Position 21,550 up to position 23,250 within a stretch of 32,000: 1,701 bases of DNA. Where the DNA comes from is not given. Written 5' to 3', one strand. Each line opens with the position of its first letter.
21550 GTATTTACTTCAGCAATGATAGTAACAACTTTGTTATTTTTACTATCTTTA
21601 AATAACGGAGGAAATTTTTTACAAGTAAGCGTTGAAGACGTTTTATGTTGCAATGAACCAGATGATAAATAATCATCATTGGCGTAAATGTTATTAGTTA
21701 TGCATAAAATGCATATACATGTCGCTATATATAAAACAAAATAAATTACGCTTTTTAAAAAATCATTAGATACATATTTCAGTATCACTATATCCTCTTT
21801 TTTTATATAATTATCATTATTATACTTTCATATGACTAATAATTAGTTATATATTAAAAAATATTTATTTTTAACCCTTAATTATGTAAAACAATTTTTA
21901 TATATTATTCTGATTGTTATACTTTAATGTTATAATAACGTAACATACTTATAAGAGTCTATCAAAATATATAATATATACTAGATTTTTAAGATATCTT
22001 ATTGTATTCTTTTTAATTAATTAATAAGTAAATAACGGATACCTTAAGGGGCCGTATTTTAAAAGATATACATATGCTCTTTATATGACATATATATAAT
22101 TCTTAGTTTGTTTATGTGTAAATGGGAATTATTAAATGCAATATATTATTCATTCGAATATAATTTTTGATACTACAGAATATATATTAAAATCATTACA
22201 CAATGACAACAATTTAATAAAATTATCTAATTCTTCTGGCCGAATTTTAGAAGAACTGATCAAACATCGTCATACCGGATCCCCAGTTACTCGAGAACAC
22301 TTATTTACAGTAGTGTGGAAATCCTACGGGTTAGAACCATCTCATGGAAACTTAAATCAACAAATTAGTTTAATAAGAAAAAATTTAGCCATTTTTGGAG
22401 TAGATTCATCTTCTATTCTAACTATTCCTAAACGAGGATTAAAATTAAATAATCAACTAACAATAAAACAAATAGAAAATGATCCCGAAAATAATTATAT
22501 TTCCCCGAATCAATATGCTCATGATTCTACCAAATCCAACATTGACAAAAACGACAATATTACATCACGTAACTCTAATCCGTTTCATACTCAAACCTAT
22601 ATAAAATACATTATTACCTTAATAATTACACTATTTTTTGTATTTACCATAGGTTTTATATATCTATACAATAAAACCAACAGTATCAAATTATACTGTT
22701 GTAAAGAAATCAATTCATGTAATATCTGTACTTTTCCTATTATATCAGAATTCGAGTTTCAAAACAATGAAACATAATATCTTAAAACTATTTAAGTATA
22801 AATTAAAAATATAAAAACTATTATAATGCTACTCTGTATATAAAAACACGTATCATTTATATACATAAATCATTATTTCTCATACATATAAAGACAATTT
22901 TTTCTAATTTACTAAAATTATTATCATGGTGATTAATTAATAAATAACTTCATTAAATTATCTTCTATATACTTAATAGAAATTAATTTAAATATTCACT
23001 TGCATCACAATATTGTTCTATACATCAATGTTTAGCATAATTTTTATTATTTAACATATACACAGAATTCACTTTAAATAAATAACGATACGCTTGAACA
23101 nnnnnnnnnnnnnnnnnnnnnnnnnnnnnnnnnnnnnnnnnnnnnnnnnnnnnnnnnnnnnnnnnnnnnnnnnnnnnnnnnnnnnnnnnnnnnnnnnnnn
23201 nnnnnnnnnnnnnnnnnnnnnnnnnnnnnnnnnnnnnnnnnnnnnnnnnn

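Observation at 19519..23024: Divergent receptor/regulator pair as a non-syntenic two-gene module: candidate minimal outer-membrane metal uptake plus envelope-sensing circuit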

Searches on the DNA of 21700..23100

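Call 53: search_rna_families(source=window, start=21700, end=23100, threshold=evalue, max_evalue=1)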
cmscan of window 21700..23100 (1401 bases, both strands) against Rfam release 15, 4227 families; matches with E-value up to 1: 1.
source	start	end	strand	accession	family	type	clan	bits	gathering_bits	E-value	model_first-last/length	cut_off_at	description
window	22367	22458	-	RF01302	snoU36a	Gene; snRNA; snoRNA; CD-box;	CL00051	25.7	45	0.017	1-90/90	no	SnoRNA U36a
